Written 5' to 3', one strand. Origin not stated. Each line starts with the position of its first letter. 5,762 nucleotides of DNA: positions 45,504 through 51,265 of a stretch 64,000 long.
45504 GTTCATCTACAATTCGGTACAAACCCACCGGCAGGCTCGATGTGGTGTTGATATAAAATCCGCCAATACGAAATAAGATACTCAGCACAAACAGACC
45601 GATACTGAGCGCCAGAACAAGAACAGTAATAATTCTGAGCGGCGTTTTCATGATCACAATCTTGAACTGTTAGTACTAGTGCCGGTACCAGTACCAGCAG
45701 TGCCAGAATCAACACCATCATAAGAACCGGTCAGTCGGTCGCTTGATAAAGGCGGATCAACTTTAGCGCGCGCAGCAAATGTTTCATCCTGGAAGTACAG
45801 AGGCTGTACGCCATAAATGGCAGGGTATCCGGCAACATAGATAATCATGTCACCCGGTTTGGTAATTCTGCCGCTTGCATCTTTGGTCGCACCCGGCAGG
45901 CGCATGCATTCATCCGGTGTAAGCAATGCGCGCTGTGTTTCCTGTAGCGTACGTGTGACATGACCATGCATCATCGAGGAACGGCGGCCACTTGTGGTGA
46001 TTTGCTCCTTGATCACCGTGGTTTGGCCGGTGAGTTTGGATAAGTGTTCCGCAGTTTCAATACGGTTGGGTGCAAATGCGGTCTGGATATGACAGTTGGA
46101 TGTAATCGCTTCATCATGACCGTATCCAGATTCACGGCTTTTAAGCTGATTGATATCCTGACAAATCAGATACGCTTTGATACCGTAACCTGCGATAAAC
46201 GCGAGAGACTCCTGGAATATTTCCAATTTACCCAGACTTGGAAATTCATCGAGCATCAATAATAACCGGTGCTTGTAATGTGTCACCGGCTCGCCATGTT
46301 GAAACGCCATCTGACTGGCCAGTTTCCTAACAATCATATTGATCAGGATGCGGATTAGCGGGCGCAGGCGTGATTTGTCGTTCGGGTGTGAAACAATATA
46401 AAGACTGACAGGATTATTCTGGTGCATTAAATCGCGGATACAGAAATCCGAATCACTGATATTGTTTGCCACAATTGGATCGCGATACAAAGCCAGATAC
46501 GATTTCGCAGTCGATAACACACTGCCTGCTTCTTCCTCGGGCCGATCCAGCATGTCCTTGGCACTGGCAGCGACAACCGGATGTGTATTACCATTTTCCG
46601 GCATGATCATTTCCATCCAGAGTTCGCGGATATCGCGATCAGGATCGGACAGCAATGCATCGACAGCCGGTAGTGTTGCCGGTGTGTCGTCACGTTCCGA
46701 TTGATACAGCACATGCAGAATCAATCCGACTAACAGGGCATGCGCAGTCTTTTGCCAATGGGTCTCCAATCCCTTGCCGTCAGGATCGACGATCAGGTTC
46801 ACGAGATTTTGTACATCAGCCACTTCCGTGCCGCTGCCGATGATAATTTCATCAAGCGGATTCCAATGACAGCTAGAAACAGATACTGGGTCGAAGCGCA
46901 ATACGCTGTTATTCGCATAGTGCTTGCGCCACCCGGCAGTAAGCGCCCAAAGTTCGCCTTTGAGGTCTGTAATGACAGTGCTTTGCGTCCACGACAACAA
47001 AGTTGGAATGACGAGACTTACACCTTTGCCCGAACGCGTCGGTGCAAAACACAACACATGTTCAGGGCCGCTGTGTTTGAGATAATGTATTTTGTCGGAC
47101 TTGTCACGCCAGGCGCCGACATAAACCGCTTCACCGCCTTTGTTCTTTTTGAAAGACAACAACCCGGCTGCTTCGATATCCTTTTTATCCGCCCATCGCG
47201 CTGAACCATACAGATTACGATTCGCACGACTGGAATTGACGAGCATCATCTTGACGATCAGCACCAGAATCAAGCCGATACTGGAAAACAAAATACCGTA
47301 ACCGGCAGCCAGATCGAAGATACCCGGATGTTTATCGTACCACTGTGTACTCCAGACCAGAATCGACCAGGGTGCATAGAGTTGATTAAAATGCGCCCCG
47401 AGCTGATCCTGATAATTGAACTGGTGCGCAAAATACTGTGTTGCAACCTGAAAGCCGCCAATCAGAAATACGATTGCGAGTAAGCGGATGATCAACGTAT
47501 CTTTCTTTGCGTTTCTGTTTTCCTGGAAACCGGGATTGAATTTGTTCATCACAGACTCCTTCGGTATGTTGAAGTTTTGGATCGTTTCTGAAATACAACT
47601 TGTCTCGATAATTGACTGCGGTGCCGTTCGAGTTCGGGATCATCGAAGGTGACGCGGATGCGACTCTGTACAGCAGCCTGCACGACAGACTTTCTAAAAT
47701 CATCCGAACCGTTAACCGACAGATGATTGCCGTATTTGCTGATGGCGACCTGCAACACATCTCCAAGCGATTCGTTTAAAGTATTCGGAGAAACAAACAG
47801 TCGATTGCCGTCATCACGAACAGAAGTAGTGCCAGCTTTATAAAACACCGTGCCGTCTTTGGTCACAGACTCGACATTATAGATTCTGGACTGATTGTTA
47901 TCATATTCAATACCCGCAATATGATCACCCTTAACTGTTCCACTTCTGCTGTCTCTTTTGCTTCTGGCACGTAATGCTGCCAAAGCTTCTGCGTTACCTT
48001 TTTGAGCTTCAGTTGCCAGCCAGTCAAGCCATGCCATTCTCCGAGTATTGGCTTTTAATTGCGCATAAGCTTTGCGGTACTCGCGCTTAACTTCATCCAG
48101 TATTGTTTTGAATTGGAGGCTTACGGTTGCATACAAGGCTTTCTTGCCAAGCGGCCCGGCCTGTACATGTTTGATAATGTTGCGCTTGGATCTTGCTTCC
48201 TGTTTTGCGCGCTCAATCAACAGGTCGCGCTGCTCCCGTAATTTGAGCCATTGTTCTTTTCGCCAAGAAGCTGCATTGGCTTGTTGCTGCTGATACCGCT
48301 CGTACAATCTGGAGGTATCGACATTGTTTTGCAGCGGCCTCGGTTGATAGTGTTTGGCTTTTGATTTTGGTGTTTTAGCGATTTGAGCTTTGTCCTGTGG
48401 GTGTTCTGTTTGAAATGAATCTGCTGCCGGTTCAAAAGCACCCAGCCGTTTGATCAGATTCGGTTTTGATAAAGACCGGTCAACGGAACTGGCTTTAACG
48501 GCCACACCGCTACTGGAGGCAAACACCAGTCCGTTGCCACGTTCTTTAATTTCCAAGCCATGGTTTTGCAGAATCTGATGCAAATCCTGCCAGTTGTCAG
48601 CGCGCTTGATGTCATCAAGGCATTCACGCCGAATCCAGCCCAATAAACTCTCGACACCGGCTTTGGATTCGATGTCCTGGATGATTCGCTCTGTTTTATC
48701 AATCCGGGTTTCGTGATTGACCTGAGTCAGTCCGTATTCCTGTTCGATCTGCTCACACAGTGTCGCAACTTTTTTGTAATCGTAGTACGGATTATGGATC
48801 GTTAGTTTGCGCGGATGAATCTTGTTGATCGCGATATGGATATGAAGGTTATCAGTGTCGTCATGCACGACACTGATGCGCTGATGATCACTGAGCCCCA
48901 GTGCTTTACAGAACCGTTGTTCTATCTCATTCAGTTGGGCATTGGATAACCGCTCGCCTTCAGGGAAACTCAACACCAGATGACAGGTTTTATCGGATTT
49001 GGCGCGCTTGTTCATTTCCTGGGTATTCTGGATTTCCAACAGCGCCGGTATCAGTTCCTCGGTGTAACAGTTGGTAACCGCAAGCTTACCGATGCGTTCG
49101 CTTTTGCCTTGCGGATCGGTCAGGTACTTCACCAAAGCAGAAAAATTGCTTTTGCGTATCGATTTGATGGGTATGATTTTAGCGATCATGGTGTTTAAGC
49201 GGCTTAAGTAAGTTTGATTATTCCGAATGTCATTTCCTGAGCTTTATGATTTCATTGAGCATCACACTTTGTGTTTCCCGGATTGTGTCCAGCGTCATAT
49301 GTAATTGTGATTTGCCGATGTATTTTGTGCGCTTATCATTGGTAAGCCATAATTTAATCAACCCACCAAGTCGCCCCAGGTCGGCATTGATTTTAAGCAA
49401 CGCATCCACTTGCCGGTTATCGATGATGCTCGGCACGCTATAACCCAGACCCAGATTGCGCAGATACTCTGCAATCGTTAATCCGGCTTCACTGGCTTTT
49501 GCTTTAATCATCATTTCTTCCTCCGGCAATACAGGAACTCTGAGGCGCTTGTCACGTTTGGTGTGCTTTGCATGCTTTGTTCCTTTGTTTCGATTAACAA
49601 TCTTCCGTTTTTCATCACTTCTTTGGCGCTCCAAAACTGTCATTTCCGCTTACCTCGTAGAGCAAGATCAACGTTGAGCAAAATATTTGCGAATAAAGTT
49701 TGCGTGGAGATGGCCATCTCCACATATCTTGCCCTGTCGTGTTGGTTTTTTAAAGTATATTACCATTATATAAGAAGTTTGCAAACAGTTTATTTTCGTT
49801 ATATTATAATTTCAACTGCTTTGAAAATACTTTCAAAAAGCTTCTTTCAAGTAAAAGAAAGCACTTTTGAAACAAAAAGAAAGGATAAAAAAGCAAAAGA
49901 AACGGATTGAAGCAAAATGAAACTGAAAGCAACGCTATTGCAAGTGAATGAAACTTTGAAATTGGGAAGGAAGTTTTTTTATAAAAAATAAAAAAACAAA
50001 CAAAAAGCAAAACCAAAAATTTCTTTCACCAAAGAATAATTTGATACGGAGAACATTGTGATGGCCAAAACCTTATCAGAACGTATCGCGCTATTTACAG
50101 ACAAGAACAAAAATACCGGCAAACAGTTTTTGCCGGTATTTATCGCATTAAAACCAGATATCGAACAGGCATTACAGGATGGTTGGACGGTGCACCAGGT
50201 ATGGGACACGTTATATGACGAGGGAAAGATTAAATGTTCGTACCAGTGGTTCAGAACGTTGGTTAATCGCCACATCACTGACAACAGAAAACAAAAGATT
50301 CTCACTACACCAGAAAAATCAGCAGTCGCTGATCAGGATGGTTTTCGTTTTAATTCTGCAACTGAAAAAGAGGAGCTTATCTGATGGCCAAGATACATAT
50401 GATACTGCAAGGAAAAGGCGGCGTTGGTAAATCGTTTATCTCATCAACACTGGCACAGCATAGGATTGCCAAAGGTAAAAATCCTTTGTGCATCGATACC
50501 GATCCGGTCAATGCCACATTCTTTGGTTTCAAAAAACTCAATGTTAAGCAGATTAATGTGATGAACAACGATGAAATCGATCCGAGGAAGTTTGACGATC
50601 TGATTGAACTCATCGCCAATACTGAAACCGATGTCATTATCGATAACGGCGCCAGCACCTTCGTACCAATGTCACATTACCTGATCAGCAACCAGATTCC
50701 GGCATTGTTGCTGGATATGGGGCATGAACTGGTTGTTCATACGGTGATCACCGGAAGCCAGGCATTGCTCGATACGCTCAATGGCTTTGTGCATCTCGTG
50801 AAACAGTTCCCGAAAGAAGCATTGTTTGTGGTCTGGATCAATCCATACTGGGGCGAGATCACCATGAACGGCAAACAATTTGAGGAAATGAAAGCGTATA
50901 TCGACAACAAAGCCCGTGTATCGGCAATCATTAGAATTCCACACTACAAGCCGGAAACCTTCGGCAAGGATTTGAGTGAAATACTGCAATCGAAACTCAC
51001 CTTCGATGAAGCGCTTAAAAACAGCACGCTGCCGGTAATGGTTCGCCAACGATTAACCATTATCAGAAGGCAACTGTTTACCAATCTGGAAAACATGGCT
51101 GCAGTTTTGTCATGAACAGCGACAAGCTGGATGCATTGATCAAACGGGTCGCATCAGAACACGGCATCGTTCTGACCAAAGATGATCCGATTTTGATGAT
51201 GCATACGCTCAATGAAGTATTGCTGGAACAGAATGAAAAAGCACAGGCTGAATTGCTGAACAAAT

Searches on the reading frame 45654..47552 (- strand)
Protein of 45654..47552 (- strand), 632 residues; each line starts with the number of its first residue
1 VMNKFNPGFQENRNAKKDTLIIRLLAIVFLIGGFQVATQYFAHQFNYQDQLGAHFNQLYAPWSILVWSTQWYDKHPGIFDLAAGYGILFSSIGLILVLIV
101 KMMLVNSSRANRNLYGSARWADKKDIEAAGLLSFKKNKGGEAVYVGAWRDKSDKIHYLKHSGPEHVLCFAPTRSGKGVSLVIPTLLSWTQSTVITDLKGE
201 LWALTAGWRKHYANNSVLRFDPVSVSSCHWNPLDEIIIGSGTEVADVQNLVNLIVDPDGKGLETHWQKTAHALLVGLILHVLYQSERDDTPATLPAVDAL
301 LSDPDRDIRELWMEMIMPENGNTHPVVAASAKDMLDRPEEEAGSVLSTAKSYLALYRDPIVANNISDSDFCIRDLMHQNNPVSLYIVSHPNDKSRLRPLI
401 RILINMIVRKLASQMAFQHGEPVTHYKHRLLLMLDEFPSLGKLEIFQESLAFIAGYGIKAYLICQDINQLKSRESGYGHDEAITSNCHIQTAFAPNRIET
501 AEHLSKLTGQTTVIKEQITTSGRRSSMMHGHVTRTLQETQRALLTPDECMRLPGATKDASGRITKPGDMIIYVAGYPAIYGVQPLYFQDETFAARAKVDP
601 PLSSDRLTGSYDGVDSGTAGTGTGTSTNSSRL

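Call 58: search_protein_families(library=pfam, proteins=[window:45654-47552:-], max_evalue=0.00001)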
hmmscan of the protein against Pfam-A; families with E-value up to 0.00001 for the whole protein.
window:45654-47552:- (632 aa): 3 families
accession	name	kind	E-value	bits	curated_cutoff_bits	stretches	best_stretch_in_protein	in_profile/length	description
PF02534.20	T4SS-DNA_transf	-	3.7e-131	438.6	20.1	1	119-597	1-456/468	Type IV secretory system Conjugative DNA transfer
PF12696.13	TraG-D_C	-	1.5e-27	96.5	22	1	429-553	1-125/126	TraM recognition site of TraD and TraG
PF10412.15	TrwB_AAD_bind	-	4.2e-27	95.5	20.5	1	164-554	16-368/387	Type IV secretion-system coupling protein DNA-binding domain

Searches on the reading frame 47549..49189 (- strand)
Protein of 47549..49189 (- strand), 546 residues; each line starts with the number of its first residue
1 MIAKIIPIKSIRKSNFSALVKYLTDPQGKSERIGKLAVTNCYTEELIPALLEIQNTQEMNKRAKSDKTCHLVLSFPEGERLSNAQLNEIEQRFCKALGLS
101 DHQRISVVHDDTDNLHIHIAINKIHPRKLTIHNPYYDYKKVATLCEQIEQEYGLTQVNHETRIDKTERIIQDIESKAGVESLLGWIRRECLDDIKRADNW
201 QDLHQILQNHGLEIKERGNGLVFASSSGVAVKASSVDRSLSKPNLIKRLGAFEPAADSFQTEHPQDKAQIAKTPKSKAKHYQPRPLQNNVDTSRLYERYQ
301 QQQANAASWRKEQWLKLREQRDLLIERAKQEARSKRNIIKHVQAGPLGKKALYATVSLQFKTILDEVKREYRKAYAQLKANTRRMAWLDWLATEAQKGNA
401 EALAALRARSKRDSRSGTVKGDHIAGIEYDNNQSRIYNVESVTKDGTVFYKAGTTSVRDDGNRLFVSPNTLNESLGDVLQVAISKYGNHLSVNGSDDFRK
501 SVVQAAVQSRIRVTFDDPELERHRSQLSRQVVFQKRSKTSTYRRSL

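Call 58: search_protein_families(library=pfam, proteins=[window:47549-49189:-], max_evalue=0.00001)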
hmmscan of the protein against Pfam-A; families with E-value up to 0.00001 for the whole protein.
window:47549-49189:- (546 aa): 3 families
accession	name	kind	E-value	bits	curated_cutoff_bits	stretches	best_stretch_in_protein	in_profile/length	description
PF03432.20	Relaxase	-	1.2e-36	126.4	24.6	1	22-154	1-132/132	MobA/VirD2-like, nuclease domain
PF22863.1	TraI_middle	-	1.1e-35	122.1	27.6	1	171-255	5-89/89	TraI-like middle domain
PF18821.6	LPD7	-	2.8e-20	72.5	27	1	441-526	6-90/92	Large polyvalent protein-associated domain 7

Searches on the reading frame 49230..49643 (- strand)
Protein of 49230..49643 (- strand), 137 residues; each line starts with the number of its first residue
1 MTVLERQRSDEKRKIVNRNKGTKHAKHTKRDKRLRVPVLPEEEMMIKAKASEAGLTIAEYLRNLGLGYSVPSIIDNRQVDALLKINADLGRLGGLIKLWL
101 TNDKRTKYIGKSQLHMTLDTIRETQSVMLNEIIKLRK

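Call 76: search_protein_families(library=pfam, proteins=[window:49230-49643:-], max_evalue=0.0001)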
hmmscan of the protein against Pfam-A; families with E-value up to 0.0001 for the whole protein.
window:49230-49643:- (137 aa): 1 family
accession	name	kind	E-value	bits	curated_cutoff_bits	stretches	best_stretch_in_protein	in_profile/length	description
PF21983.2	NikA-like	-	1.5e-21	76.7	27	1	29-102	2-71/72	Mobilization protein NikA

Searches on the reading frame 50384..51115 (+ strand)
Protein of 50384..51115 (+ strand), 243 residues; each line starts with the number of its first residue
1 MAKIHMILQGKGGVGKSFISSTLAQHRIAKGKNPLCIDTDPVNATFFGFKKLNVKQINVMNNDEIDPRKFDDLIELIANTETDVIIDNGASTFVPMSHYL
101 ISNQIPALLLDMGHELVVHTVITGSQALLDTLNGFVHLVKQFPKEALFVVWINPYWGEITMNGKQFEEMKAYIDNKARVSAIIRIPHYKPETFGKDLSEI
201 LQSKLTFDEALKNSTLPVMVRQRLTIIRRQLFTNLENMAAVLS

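Call 76: search_protein_families(library=pfam, proteins=[window:50384-51115:+], max_evalue=0.0001)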
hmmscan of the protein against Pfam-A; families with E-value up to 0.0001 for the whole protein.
window:50384-51115:+ (243 aa): 3 families
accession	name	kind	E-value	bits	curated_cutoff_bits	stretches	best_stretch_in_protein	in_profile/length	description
PF01656.29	CbiA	-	2.6e-07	31.1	25.4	1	6-137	2-67/125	CobQ/CobB/MinD/ParA nucleotide binding domain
PF13614.12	AAA_31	-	5.1e-06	27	27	1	3-85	2-84/177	AAA domain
PF02374.21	ArsA_ATPase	-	1.8e-05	24.6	24.3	1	6-50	4-48/305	Anion-transporting ATPase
